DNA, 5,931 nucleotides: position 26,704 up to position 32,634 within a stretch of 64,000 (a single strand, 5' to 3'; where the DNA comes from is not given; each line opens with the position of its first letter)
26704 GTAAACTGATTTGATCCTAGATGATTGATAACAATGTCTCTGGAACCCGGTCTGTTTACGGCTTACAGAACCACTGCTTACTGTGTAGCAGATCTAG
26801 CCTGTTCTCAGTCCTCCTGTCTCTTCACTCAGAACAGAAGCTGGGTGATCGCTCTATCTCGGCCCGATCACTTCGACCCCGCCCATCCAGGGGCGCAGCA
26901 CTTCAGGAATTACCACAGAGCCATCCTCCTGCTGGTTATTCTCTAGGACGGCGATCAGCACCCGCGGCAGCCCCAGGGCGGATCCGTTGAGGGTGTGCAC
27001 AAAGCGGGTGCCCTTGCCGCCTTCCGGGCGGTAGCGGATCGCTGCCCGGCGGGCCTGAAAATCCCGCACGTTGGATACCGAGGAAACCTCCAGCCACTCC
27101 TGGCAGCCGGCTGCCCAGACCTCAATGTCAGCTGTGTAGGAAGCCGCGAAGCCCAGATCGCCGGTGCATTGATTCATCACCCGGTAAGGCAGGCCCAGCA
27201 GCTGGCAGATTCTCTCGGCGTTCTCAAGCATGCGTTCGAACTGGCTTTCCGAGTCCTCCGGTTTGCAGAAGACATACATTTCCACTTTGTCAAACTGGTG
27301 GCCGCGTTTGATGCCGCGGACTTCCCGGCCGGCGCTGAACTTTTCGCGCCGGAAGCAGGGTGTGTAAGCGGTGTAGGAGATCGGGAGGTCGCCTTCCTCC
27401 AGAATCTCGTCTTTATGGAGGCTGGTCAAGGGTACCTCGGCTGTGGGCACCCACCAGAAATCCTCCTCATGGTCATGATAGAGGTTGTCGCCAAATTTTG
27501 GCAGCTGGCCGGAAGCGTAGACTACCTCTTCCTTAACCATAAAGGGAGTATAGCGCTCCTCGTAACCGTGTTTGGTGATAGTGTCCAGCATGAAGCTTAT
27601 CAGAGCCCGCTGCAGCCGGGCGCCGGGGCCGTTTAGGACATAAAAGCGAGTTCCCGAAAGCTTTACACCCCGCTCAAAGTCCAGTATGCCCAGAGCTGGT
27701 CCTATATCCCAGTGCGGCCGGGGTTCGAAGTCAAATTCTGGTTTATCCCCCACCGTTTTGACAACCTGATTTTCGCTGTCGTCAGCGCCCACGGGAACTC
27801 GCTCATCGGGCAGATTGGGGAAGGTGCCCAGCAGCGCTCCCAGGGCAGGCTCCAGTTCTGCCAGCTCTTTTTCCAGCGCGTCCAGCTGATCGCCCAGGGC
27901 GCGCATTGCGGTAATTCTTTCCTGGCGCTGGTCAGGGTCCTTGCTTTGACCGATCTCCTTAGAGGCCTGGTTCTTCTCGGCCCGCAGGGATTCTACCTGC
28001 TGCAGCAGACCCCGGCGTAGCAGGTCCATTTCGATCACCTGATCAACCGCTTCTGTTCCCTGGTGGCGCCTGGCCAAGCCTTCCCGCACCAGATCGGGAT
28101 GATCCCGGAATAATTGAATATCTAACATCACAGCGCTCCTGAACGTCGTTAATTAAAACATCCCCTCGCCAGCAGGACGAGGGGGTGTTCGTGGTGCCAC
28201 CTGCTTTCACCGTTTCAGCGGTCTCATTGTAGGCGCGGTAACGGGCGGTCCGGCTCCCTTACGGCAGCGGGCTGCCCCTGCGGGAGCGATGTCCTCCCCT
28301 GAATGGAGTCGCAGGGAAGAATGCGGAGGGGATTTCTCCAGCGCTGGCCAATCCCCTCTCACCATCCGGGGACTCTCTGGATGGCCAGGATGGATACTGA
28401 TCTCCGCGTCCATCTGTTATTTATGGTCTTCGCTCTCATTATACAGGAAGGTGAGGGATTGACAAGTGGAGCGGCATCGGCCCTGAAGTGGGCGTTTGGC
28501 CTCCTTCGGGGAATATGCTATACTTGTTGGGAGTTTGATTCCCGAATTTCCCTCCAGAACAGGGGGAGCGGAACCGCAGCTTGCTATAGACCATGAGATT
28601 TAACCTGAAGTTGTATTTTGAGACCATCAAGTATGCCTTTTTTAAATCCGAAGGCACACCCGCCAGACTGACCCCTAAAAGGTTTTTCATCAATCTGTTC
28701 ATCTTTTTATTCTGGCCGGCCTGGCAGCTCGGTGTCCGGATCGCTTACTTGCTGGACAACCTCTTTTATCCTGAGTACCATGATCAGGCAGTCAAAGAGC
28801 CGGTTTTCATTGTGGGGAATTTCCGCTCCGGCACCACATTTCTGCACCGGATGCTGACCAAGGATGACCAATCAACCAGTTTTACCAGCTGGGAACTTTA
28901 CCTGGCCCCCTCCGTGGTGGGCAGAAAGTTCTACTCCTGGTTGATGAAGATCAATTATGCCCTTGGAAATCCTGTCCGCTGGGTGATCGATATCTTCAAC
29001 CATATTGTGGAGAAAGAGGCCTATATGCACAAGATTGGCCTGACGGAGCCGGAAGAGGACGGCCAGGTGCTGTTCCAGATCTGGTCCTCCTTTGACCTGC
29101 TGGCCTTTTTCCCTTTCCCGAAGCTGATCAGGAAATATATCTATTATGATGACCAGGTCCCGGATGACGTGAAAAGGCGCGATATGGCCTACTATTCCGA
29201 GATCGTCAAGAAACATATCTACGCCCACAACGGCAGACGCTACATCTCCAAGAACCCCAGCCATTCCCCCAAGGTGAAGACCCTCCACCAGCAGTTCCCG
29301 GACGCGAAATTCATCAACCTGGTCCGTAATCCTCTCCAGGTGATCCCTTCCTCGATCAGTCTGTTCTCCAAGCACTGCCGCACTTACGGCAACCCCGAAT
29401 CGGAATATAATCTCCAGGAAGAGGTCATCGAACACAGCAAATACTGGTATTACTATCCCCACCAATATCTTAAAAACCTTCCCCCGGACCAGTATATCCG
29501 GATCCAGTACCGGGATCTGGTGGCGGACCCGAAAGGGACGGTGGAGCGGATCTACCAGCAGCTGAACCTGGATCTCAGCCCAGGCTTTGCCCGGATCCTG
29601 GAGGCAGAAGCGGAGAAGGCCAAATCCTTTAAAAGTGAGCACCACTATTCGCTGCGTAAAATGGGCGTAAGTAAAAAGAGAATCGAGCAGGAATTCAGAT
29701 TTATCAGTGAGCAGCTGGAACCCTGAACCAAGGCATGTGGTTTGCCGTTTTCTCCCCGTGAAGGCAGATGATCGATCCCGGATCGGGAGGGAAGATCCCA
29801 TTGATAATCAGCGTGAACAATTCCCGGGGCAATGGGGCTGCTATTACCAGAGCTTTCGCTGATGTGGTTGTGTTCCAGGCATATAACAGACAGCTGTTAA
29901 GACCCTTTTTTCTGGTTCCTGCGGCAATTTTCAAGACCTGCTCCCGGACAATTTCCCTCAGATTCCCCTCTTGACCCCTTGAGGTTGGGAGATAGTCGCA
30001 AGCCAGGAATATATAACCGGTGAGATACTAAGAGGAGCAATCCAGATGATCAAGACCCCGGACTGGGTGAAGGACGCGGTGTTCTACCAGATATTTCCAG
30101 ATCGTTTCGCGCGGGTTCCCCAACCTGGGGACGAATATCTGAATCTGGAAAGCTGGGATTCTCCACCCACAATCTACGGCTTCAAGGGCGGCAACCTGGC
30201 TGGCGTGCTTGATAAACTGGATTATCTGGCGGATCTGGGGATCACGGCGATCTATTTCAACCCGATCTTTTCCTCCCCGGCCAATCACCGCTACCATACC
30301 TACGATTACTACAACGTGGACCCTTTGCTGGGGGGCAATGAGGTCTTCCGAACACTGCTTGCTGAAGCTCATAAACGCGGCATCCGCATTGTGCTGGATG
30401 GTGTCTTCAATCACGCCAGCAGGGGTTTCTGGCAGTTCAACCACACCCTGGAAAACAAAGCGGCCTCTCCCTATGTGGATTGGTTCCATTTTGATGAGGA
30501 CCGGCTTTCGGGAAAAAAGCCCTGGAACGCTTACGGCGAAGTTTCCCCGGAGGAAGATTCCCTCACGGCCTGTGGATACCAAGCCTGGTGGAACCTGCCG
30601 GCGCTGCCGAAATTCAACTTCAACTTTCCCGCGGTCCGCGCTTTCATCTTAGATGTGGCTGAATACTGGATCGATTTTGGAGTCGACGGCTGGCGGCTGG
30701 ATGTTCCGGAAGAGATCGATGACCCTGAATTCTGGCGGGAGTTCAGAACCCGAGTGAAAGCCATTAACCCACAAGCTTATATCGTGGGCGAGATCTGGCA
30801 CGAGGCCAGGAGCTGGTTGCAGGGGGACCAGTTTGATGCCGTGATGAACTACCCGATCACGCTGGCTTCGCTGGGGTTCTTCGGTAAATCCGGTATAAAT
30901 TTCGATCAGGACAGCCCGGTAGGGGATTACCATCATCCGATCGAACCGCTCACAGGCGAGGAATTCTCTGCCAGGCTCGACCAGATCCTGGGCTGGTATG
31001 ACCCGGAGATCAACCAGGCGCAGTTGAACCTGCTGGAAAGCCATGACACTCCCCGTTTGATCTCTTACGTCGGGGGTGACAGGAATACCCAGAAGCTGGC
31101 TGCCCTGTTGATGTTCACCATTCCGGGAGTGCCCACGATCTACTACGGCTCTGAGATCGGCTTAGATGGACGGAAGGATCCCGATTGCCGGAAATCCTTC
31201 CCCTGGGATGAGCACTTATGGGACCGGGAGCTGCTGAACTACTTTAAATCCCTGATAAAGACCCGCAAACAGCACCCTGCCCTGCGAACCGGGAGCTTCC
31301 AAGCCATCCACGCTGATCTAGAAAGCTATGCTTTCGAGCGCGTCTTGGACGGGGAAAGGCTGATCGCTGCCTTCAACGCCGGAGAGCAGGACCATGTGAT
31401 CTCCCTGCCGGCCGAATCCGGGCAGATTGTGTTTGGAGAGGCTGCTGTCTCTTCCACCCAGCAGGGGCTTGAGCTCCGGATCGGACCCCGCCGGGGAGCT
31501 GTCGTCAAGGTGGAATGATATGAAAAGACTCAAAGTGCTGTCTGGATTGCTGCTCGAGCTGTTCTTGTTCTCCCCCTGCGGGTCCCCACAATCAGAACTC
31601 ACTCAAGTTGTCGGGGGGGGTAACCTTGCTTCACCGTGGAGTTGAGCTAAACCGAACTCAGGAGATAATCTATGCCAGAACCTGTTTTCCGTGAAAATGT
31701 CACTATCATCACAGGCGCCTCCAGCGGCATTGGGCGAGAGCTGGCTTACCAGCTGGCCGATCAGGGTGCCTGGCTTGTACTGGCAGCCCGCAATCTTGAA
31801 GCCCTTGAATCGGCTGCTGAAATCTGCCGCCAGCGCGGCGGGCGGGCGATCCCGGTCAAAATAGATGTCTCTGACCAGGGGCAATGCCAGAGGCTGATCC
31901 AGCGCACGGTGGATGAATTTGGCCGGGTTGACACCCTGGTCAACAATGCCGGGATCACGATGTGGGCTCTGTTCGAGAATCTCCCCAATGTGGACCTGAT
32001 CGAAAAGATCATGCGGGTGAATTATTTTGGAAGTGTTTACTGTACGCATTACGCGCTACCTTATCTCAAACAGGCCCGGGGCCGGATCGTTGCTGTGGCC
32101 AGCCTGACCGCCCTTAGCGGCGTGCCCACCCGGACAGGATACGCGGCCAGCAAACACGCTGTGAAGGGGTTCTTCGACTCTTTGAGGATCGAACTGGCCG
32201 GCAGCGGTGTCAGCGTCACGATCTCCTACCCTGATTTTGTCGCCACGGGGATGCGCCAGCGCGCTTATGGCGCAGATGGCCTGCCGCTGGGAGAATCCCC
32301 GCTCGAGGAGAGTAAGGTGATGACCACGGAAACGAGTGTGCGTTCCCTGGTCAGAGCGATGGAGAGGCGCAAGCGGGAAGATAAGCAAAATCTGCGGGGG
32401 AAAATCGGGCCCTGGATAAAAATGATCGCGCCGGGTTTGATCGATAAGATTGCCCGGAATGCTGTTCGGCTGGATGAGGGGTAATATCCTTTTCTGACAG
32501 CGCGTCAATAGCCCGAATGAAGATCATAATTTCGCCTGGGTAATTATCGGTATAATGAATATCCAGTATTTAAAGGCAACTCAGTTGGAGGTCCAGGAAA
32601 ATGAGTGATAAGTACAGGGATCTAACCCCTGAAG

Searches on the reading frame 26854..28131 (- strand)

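Call 67: search_protein_families(library=pfam, proteins=[window:26854-28131:-], max_evalue=0.00001)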
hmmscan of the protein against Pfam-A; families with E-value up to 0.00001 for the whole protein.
window:26854-28131:- (425 aa): 2 families
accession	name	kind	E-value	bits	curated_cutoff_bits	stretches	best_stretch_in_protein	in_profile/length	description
PF00587.30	tRNA-synt_2b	-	4.4e-38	131.5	29.3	1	220-399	6-179/179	tRNA synthetase class II core domain (G, H, P, S and T)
PF02403.27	Seryl_tRNA_N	-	2.8e-27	95.5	28.2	1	2-108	1-108/108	Seryl-tRNA synthetase N-terminal domain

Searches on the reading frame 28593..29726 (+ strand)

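Call 67: search_protein_families(library=pfam, proteins=[window:28593-29726:+], max_evalue=0.00001)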
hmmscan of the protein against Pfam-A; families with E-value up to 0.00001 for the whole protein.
window:28593-29726:+ (377 aa): 2 families
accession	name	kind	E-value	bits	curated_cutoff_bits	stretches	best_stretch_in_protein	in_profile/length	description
PF13469.12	Sulfotransfer_3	-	1.4e-35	123.9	27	1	70-329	1-215/216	Sulfotransferase family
PF00685.33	Sulfotransfer_1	-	1.3e-12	48.1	22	1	69-355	2-212/255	Sulfotransferase domain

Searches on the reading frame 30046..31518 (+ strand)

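Call 67: search_protein_families(library=pfam, proteins=[window:30046-31518:+], max_evalue=0.00001)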
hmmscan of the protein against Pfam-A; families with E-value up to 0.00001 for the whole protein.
window:30046-31518:+ (490 aa): 1 family
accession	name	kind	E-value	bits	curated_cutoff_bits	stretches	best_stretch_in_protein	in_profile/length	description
PF00128.31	Alpha-amylase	-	8.1e-75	253.2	22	1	15-387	1-390/446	Alpha amylase, catalytic domain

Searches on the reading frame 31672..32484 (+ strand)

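Call 68: search_protein_families(library=pfam, proteins=[window:31672-32484:+], max_evalue=0.00001)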
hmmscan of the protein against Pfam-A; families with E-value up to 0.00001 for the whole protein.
window:31672-32484:+ (270 aa): 3 families
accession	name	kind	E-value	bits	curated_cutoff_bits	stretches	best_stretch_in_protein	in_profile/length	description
PF00106.31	adh_short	-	5.8e-53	179.7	26.6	1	10-197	2-189/195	short chain dehydrogenase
PF13561.12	adh_short_C2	-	2.3e-35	122.8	27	1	15-202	1-188/236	Enoyl-(Acyl carrier protein) reductase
PF08659.16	KR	-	7.7e-14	52.4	22.6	1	11-182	3-173/180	KR domain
